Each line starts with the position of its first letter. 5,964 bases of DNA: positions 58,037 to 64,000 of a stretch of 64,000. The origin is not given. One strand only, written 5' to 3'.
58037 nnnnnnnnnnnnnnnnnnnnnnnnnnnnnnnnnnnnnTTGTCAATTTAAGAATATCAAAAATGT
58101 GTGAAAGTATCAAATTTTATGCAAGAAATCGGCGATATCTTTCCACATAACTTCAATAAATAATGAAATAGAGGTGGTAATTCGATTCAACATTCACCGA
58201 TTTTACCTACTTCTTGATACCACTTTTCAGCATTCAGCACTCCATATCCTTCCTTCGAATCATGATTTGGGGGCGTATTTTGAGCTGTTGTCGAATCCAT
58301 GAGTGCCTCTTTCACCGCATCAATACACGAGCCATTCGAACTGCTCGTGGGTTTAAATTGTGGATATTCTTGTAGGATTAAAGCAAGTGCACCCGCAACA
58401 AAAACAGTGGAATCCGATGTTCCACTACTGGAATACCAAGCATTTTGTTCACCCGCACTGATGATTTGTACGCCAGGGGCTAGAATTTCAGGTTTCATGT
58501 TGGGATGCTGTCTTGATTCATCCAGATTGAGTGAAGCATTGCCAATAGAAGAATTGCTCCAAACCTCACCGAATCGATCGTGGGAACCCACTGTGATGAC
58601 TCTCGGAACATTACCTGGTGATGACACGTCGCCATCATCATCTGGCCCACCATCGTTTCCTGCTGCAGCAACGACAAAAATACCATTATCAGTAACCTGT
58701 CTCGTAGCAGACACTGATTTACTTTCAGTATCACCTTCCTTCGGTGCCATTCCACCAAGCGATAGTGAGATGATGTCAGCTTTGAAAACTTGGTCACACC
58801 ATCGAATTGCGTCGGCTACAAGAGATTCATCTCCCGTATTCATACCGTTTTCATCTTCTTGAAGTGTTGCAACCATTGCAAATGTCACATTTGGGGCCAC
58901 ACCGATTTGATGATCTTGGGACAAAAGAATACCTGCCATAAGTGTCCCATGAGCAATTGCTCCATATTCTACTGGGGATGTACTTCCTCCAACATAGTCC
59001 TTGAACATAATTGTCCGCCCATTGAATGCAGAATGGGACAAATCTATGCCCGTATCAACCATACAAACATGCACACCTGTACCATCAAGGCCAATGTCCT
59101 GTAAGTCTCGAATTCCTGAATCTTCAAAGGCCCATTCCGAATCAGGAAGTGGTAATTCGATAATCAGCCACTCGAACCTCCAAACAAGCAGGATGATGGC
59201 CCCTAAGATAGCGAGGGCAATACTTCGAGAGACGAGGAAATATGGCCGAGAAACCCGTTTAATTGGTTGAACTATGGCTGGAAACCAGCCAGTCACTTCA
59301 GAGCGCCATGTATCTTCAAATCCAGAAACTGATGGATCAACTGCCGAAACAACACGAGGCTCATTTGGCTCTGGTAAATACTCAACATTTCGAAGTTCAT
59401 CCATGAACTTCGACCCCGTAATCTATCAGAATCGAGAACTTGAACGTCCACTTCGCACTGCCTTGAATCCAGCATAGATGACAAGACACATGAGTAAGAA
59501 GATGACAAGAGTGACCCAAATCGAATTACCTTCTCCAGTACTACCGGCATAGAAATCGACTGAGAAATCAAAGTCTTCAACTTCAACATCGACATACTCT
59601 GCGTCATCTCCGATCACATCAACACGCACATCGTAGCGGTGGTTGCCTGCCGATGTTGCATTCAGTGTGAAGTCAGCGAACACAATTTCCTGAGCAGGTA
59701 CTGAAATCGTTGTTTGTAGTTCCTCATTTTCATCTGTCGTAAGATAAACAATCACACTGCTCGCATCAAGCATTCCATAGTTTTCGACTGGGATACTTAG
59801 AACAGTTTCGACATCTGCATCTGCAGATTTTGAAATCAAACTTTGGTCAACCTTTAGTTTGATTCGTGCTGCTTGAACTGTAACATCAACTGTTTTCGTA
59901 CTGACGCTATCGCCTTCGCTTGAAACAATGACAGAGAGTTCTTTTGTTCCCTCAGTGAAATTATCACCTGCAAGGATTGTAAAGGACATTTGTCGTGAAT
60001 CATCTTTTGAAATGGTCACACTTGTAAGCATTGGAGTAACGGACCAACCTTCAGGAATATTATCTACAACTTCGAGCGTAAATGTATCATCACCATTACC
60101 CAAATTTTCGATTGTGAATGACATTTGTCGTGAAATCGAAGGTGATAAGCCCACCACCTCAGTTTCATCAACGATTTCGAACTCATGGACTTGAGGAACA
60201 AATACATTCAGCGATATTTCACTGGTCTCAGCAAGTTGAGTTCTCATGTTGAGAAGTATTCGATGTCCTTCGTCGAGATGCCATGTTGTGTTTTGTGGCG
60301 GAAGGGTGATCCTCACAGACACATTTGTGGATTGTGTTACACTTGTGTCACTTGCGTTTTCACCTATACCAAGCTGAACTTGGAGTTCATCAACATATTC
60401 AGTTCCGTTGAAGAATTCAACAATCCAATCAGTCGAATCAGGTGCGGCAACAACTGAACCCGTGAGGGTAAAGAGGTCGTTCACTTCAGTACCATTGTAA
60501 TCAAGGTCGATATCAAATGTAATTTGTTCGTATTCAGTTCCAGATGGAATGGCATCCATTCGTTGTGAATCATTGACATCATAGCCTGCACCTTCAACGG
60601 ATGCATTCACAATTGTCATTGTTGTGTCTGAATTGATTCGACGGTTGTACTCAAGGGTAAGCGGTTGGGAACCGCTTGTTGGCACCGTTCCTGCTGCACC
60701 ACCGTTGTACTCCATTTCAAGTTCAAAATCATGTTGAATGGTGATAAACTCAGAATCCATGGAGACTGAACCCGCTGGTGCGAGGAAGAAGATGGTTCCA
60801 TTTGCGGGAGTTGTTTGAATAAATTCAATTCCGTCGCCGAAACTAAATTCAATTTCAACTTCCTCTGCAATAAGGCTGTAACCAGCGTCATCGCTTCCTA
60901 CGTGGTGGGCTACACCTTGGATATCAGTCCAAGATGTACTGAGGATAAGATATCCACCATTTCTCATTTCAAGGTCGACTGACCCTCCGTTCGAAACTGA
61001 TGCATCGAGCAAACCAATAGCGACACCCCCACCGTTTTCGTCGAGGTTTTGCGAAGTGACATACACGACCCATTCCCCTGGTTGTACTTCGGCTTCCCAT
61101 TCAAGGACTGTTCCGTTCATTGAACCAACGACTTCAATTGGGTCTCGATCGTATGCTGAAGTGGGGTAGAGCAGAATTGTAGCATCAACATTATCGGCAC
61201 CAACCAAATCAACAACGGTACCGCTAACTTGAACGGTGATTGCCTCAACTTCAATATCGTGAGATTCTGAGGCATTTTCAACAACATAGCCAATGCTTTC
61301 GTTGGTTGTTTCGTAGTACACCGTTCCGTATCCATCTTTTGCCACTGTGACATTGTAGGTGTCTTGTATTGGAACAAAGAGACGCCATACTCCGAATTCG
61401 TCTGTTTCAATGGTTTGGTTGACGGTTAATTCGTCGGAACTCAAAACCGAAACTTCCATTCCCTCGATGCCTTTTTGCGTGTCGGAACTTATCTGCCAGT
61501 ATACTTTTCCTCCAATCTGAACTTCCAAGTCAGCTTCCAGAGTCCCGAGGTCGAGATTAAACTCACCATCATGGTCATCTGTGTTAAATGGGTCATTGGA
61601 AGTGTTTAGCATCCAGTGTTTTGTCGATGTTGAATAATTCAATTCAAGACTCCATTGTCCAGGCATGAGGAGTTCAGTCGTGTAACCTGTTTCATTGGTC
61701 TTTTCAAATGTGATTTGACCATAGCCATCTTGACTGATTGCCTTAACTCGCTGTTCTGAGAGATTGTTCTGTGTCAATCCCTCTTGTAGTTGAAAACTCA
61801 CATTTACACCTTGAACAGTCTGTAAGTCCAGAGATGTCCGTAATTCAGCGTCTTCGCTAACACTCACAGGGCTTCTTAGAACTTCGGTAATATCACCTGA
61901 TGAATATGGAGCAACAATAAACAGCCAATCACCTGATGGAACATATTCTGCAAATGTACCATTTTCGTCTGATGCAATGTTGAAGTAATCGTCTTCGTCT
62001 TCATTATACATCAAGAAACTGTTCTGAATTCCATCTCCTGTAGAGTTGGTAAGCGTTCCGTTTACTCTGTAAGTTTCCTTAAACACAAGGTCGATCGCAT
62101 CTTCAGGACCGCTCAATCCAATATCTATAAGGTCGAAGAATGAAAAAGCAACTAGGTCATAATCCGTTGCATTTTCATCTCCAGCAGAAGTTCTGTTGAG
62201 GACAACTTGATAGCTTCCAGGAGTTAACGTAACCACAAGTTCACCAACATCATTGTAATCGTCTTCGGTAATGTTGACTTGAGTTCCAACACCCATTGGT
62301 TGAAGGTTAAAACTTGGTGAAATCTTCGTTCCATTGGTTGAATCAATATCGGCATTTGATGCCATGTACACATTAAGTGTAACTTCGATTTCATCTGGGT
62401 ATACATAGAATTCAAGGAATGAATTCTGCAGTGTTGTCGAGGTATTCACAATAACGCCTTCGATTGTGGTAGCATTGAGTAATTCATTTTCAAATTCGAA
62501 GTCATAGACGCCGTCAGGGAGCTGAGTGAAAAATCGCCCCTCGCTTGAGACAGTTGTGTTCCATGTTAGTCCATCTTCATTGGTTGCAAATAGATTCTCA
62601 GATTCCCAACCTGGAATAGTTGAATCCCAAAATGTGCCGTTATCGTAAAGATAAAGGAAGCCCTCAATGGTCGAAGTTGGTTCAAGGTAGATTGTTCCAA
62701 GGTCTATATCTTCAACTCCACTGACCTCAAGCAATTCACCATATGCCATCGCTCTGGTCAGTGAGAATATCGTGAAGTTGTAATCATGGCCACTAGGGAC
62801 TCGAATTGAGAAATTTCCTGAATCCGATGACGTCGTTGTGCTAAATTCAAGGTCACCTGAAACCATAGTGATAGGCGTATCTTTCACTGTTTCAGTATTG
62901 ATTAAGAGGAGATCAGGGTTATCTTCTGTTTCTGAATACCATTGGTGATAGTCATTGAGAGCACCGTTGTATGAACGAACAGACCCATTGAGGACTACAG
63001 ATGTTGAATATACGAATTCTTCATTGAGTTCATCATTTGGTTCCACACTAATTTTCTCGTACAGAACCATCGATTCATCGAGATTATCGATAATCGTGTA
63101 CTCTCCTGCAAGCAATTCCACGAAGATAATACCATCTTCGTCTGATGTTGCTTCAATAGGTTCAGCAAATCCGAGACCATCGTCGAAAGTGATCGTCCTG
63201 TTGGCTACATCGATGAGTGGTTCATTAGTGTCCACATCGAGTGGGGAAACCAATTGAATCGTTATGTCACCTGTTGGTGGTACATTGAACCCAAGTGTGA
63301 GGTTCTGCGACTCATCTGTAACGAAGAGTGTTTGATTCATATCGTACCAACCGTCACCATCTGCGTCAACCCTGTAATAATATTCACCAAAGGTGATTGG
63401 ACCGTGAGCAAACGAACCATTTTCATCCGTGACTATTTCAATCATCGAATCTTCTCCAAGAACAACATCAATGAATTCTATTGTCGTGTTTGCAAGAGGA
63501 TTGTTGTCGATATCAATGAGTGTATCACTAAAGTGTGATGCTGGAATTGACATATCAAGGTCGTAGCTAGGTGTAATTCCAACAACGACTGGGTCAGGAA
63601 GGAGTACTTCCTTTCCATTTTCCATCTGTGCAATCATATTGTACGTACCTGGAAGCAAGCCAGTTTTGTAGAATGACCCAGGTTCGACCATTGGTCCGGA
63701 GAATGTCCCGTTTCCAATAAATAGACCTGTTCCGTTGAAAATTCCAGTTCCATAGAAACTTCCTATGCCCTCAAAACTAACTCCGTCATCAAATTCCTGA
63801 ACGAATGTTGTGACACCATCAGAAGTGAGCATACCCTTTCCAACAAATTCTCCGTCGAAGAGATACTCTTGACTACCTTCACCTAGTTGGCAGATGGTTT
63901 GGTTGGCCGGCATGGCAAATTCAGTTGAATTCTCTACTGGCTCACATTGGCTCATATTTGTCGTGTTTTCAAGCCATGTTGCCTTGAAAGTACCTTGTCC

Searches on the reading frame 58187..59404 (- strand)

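Call 8: search_protein_families(library=pfam, proteins=[window:58187-59404:-], max_evalue=0.001)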
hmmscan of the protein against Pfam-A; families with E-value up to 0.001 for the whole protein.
window:58187-59404:- (405 aa): 1 family
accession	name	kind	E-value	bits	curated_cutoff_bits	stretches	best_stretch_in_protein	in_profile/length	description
PF00082.27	Peptidase_S8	-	2.2e-36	126.1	21.8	1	108-388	1-288/288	Subtilase family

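Call 67: search_protein_families(library=ncbifam, proteins=[window:58187-59404:-], max_evalue=0.001)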
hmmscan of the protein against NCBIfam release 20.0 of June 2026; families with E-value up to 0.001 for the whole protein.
window:58187-59404:- (405 aa): 6 families
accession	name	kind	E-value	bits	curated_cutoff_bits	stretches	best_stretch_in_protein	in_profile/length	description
TIGR03921.1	T7SS_mycosin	equivalog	7.4e-32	110.8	278.75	1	107-391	11-280/353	type VII secretion-associated serine protease mycosin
NF040808.2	CspC_non_triad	exception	2.3e-13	49.5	675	1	265-399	426-552/556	bile acid germinant receptor pseudoprotease CspC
TIGR03895.1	protease_PatA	subfamily_domain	5.1e-13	48.6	421.05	1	152-377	1-205/606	PatA/PatG family cyanobactin maturation protease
NF040809.1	germ_prot_CspBA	exception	1.8e-12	45.8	1250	1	268-398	976-1097/1099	bifunctional germination protease/germinant receptor pseudoprotease CspBA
NF049966.1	QH_SP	equivalog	1e-07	31.6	165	1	113-277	2-145/219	subtilisin-like serine protease QhpE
NF040553.1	SGO_0316_fam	subfamily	5.2e-07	27.7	1400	0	302-356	666-720/1486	SGO_0316/SGO_0317 family LPXTG-anchored serine peptidase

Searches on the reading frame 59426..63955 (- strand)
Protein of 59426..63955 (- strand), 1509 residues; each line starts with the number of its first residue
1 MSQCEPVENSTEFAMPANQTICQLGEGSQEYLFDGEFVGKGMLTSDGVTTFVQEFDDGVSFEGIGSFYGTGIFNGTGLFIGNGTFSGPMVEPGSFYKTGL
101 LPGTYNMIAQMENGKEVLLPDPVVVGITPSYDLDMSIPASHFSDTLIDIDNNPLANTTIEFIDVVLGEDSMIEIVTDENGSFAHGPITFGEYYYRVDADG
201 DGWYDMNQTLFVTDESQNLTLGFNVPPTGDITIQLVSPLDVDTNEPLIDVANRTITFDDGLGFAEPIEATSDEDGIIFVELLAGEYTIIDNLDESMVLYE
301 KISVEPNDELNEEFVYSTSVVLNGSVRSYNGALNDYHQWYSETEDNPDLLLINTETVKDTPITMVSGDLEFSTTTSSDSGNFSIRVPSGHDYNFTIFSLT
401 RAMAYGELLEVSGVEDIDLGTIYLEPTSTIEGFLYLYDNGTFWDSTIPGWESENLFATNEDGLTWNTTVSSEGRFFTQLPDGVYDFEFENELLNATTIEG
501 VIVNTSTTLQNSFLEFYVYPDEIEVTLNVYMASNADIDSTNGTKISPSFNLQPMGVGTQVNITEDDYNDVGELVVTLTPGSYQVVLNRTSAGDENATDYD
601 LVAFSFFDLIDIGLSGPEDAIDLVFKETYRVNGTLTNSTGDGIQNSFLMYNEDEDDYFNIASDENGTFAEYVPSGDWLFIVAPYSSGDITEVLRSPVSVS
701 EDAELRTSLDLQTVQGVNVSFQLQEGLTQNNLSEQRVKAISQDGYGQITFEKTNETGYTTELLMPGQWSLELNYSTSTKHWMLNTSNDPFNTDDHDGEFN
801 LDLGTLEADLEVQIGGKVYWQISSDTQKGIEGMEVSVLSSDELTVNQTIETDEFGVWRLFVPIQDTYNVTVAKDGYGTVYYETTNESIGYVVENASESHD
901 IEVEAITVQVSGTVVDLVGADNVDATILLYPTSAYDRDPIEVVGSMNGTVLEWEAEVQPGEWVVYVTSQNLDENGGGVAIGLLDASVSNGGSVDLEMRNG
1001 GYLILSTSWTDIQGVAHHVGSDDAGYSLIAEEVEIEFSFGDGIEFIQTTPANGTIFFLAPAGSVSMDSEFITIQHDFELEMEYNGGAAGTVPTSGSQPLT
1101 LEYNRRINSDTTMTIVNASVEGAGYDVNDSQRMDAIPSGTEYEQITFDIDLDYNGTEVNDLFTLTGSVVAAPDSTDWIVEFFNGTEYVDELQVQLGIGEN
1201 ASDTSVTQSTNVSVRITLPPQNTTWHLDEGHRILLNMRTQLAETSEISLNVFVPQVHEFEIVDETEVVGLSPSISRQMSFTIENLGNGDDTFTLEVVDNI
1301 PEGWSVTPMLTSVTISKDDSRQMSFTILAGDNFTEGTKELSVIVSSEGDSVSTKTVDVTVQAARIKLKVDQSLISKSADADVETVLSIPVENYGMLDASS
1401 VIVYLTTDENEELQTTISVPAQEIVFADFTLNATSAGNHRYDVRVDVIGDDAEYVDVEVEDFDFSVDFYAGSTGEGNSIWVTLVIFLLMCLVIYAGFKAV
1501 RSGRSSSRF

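Call 8: search_protein_families(library=pfam, proteins=[window:59426-63955:-], max_evalue=0.001)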
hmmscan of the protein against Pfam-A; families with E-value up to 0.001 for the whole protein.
window:59426-63955:- (1509 aa): 2 families
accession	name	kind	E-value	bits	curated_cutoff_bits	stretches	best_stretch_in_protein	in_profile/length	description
PF13620.12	CarboxypepD_reg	-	1.6e-14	54.4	32.3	1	822-882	6-65/82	Carboxypeptidase regulatory-like domain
PF22902.2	NOMO1-like_9th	-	2.2e-05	24.6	27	0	827-877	10-61/75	BOS complex subunit NOMO1-like, beta sandwich domain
